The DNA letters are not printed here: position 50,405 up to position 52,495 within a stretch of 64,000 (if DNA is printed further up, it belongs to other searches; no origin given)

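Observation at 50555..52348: Phage-encoded RNase II/R-like exoribonuclease lacking cold-shock/S1 domains but carrying a C-terminal dsRNA-binding motif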

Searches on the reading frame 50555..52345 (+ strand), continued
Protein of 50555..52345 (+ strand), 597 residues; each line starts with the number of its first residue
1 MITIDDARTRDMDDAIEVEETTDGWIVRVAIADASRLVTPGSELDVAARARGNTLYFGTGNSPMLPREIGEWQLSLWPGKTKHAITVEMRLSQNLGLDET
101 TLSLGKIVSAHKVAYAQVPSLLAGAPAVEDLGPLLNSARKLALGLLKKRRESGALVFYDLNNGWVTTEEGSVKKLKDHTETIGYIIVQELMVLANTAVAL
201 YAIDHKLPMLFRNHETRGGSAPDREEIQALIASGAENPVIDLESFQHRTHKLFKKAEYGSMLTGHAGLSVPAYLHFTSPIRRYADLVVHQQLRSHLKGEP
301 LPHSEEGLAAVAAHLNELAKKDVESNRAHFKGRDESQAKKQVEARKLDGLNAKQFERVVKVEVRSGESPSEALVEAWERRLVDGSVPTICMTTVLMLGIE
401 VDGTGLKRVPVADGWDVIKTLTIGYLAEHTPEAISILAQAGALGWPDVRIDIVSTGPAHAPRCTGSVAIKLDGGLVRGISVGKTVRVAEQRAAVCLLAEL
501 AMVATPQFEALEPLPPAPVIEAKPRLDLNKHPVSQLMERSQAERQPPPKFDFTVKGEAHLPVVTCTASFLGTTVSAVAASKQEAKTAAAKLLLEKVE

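Call 25: find_related_loci(query=A1, collection=genome_contigs, flank=6000)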
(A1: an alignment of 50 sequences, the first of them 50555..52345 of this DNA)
Query A1 (597 aa) in genome_contigs; peptide patterns used: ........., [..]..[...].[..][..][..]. (x = any residue, [..] = any of these).
600 stretches matched a pattern (row limit reached: there are more); 598 encode a relative of the query (tblastn E <= 1e-3); the best 80 are kept; 80 distinct loci.
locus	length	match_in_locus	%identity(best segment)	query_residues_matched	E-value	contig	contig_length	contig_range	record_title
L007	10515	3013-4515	36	2-508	2e-82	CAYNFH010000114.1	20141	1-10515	MAG TPA_asm: uncultured Chthonomonadaceae bacterium isolate SRP272529_co1_250 genome assembly, contig: NODE_4388_length_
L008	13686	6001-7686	34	2-568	2e-51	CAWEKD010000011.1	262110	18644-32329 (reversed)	MAG: uncultured Actinomycetota bacterium isolate MFD08691.bin.1.35 genome assembly, contig: contig_75195, whole genome s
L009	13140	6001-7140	36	2-381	2e-50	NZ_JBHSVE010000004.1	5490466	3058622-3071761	Glycomyces mayteni strain JCM 16217 tig00026124_pilon, whole genome shotgun sequence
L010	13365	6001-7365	29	2-461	6e-42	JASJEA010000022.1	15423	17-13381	MAG: Crocosphaera sp. isolate MO_199.B6 MO_199.c_269, whole genome shotgun sequence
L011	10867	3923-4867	32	2-321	7e-41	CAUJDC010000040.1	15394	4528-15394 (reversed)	MAG: Patescibacteria group bacterium isolate KLAP151 genome assembly, contig: KLAP151_385541, whole genome shotgun seque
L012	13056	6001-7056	32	1-331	2e-40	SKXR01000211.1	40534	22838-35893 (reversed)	MAG: Kiritimatiellae bacterium isolate CSSed162cmB_250 CSSed16-2cmB-1044, whole genome shotgun sequence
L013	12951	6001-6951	32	1-298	7e-39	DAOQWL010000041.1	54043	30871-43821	MAG TPA_asm: Sedimentisphaerales bacterium isolate AMR_MDS_1063 NODE_643_length_54043_cov_14.003445, whole genome shotgu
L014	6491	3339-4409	32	1-340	2e-38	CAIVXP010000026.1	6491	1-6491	MAG: Akkermansiaceae bacterium isolate Loclat_bin-04994 genome assembly, contig: bin-04994:026/405, whole genome shotgun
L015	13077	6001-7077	32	1-324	2e-38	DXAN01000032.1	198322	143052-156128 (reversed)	MAG TPA_asm: Candidatus Mailhella merdigallinarum isolate CHK186-16707 CHK186__C319920_L198322_SAMEA5754830, whole genom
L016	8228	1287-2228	34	1-293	7e-38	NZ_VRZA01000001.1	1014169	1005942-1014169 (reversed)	Parahaliea maris strain HSLHS9 NODE_1_length_1014169_cov_169.222, whole genome shotgun sequence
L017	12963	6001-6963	32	1-298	9e-38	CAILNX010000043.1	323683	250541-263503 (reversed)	MAG: uncultured delta proteobacterium isolate AM-lipid-02-D7_bin-222 genome assembly, contig: bin-222:43/65, whole genom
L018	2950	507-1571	30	1-327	9e-38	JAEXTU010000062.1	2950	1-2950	MAG: Proteobacteria bacterium isolate OH_HBrB_363 k127_1069070, whole genome shotgun sequence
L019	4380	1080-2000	34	1-292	2e-37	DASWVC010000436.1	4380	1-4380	MAG TPA_asm: Chthoniobacterales bacterium isolate SMAG_U3619 k141_153658, whole genome shotgun sequence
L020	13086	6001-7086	33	1-354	3e-37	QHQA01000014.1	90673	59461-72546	MAG: Verrucomicrobia bacterium isolate AV16 14_0903_13_30cm_scaffold_333946_curated, whole genome shotgun sequence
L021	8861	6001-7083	33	1-324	4e-37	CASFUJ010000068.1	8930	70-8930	uncultured Desulfovibrionaceae bacterium isolate O38_L1_321321_idba_bin.168 genome assembly, contig: O38_L1_321321_idba_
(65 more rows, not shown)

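Call 26: find_related_loci(query=A1, collection=viral_contigs, flank=6000)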
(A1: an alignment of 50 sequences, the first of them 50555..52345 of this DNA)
Query A1 (597 aa) in viral_contigs; peptide patterns used: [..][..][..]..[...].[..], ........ (x = any residue, [..] = any of these).
358 stretches matched a pattern; 158 encode a relative of the query (tblastn E <= 1e-3); the best 80 are kept; 80 distinct loci.
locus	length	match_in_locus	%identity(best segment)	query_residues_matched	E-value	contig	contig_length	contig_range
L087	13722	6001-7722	40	2-594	8e-131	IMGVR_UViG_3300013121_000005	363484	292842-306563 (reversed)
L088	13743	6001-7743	39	2-589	4e-124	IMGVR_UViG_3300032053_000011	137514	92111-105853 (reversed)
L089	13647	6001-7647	40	2-574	2e-110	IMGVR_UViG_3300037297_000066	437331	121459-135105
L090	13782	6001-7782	42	1-596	3e-139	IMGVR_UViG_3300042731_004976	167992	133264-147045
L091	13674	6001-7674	36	2-568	1e-98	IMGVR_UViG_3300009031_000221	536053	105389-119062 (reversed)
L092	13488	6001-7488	37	2-506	2e-84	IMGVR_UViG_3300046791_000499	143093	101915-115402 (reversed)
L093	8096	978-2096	42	1-372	8e-80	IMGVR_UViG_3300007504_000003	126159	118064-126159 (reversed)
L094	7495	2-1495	36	63-571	8e-78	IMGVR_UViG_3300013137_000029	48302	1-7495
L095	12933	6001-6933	33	1-292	2e-32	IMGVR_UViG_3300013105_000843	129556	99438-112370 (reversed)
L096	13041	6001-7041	26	2-317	4e-22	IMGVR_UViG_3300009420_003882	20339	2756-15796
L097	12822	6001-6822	27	1-320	1e-20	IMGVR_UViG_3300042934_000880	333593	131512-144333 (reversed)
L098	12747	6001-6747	28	1-300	6e-19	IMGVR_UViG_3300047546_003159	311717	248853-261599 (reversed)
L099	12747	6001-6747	28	1-300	6e-19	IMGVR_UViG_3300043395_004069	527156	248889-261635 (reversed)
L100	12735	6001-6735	28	4-298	1e-17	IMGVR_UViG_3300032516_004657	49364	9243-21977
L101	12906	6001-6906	26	2-353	9e-18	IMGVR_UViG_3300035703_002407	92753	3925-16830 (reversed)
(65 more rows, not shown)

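Call 33: predict_structure(alignment_id=A1)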
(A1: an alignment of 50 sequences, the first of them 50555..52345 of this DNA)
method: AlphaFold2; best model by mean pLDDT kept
length: 597 residues; sequences in the alignment: 50
mean_pLDDT: 90.7   pTM: 0.70
mean pLDDT of the five models: 90.7, 90.4, 89.2, 88.8, 87.6
residues with pLDDT >= 90: 419; 70-90: 148; 50-70: 29; < 50: 1
segments of 3 or more residues with pLDDT < 50: none
pLDDT, mean of each block of 10 residues (from residue 1): 93 96 97 97 98 88 95 96 98 97 97 92 76 93 92 77 72 73 91 98 98 85 74 70 73 90 91 97 98 98 97 96 88 86 84 93 94 96 96 97 93 96 98 96 93 88 95 96 95 98 94 67 68 91 89 91 95 95 96 89
secondary structure, 60 per line:
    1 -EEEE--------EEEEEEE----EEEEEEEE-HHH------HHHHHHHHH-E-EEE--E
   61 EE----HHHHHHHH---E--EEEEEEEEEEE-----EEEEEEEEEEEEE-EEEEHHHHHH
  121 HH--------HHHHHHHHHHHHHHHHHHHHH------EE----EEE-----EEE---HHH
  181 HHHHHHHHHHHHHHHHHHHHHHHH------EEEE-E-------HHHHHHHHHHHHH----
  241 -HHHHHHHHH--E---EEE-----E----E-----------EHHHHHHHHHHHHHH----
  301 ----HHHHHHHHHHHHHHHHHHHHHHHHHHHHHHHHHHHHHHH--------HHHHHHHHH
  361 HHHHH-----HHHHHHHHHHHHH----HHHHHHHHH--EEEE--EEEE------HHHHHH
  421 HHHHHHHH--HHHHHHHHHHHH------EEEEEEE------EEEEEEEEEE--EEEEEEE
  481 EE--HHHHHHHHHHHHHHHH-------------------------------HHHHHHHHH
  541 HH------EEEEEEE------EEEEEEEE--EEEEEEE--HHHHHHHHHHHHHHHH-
elements in order: E2-5 E14-20 E25-32 H43-51 E55-57 E60-62 H67-74 E81-91 E97-109 E111-114 H115-122 H131-151 E164-166 E172-174 H178-204 E211-214 H224-236 H242-250 E257-259 H283-296 H305-343 H352-365 H371-383 H388-396 E399-402 E405-408 H415-428 H431-442 E449-455 E462-471 E474-482 H485-500 H532-542 E549-555 E562-569 E572-578 H581-596

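Call 35: fold_search(model_id=the predicted structure, library=pdb)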
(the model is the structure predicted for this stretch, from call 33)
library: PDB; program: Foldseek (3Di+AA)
matches with E <= 10: 841; with E <= 0.001: 58
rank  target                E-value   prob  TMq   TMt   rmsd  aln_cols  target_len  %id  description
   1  5xgu_B                6.5e-22  1.00  0.48  0.46   6.0       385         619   26  Escherichia coli. RNase R (released 2017-10-18)
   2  5xgu_A                7.2e-22  1.00  0.48  0.45   6.1       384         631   26  Escherichia coli. RNase R (released 2017-10-18)
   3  8cdv_C                3.2e-21  1.00  0.45  0.59   6.5       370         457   27  Rnase R bound to a 30S degradation intermediate (state II) (released 2023-12-20)
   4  8cdu_C                3.9e-21  1.00  0.47  0.40   6.3       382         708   26  Rnase R bound to a 30S degradation intermediate (main state) (released 2023-12-20)
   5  7dcy                  1.8e-20  1.00  0.46  0.42   5.7       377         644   24  Apo form of Mycoplasma genitalium RNase R (released 2021-03-17)
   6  7did_A                1.9e-20  1.00  0.46  0.43   5.7       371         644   23  Mycoplasma genitalium RNase R in complex with ribose methylated single-stranded RNA (released 2021-03-17)
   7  9cy7_A                6.4e-20  1.00  0.47  0.41   5.6       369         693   26  Structure of S.pombe Dis3L2 in complex with oligoU RNA substrate (released 2025-08-06)
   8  7dol_A                7.1e-20  1.00  0.45  0.47   7.4       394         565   24  Mycoplasma genitalium RNase R in complex with double-stranded RNA (released 2021-03-17)
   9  7dic_A                1.1e-19  1.00  0.46  0.43   6.6       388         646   24  Mycoplasma genitalium RNase R in complex with single-stranded RNA (released 2021-03-17)
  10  2ix1_A                1.3e-19  1.00  0.45  0.42   6.8       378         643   26  RNase II D209N mutant (released 2006-10-05)
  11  2vnu_D                1.8e-19  1.00  0.47  0.41   6.2       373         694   25  Crystal structure of Sc Rrp44 (released 2008-04-08)
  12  5jea_J                1.0e-18  1.00  0.45  0.29   6.1       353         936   26  Structure of a cytoplasmic 11-subunit RNA exosome complex including Ski7, bound to RNA (released 2016-07-13)
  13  9cy7_B                1.8e-18  1.00  0.47  0.41   5.2       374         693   25  Structure of S.pombe Dis3L2 in complex with oligoU RNA substrate (released 2025-08-06)
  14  5c0x_J                2.1e-18  1.00  0.44  0.29   6.7       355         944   26  Structure of a 12-subunit nuclear exosome complex bound to structured RNA (released 2015-08-05)
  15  4ro1_A                3.0e-18  1.00  0.44  0.46  13.8       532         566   20  An 3'-5'-exoribonuclease that specifically recognizes RNAs. (released 2015-06-10)
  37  7am1_B                1.4e-15  1.00  0.44  0.33   4.4       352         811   20  Structure of yeast Ssd1, a pseudonuclease (released 2021-08-11)
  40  7am1_A                4.5e-15  1.00  0.44  0.33   4.7       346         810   21  Structure of yeast Ssd1, a pseudonuclease (released 2021-08-11)
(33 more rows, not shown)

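Call 38: list_cluster_members(proteins=[P0018, P0023, P0030, P0040, P0079, P0086, P0114])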
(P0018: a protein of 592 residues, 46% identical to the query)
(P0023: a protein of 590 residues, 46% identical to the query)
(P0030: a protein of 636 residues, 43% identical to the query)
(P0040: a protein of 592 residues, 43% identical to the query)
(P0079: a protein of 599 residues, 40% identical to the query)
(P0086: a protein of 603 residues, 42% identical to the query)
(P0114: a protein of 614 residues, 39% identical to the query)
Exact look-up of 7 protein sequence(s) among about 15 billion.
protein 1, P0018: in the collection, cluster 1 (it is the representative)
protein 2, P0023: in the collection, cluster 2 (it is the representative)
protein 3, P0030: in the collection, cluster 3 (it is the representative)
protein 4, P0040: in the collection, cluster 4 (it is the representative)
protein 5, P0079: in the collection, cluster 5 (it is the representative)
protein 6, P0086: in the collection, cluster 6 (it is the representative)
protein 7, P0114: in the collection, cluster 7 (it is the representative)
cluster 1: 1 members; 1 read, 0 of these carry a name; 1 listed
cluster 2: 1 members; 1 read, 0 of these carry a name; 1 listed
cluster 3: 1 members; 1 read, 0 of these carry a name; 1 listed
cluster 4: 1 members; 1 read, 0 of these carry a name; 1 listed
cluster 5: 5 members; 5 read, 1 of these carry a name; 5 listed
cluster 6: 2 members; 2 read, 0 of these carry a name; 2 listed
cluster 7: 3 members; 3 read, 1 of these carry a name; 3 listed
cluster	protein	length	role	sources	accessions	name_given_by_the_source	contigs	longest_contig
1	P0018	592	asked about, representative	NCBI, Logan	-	-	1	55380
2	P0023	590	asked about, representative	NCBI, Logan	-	-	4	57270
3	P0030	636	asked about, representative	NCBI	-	-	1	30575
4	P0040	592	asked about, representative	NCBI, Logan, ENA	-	-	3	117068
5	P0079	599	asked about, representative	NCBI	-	-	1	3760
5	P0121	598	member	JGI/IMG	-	ribonuclease R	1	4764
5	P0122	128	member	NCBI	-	-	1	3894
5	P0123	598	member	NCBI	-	-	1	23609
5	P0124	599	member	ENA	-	-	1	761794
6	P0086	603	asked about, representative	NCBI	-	-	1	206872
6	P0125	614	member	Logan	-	-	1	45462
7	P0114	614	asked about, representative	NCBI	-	-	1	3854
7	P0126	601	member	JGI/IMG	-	ribonuclease R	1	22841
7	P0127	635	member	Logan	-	-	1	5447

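Call 40: fold_search(model_id=the predicted structure, library=viral)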
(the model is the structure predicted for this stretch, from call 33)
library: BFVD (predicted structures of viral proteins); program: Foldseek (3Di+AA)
matches with E <= 10: 1332; with E <= 0.001: 19
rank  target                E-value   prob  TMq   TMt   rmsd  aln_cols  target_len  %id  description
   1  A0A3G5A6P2            2.8e-17  1.00  0.41  0.45  10.7       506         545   20  Putative rrp44-like exonuclease [Harvfovirus sp.]
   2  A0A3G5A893            4.0e-16  1.00  0.41  0.41  12.8       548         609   16  Exosome complex exonuclease RRP44-like [Homavirus sp.]
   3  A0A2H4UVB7            4.8e-15  1.00  0.38  0.43   7.2       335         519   22  DIS3-like exonuclease 1 [Bodo saltans virus]
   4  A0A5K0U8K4            1.6e-13  1.00  0.38  0.35   9.9       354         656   21  Putative rrp44-like exonuclease [Yasminevirus sp. GU-2018]
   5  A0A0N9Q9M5            3.6e-12  1.00  0.35  0.37  15.3       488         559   14  Ribonuclease II family protein [Chrysochromulina ericina virus CeV-01B]
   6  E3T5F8                1.5e-10  1.00  0.34  0.42   5.7       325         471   16  Putative exoribonuclease [Cafeteria roenbergensis virus (strain BV-PW1)]
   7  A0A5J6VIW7            7.1e-10  1.00  0.30  0.38   6.1       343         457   19  RNB domain protein [Megaviridae environmental sample]
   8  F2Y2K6                7.9e-10  1.00  0.30  0.41  15.4       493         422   10  (no name in the UniProt tables at hand)
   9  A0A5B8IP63            4.2e-08  1.00  0.30  0.23  13.5       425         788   15  RNB domain protein [Mimiviridae sp. ChoanoV1]
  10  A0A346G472            7.9e-06  1.00  0.11  0.28  18.6       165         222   19  (no name in the UniProt tables at hand)
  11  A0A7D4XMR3            1.1e-04  1.00  0.11  0.06  17.8       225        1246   18  Polyprotein (Fragment) [PNG bee virus 9]
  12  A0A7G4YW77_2          2.2e-04  1.00  0.10  0.04  18.9       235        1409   14  (no name in the UniProt tables at hand)
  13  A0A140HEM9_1          2.6e-04  1.00  0.10  0.08  23.4       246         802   13  Putative polyprotein (Fragment) [Machany virus]
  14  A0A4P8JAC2            2.6e-04  0.72  0.11  0.05  29.7       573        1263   11  Polyprotein (Fragment) [Pernambuco mycovirus 1]
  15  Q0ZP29                3.0e-04  1.00  0.10  0.32  20.4       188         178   14  DRBM domain-containing protein [Neodiprion abietis nucleopolyhedrovirus]
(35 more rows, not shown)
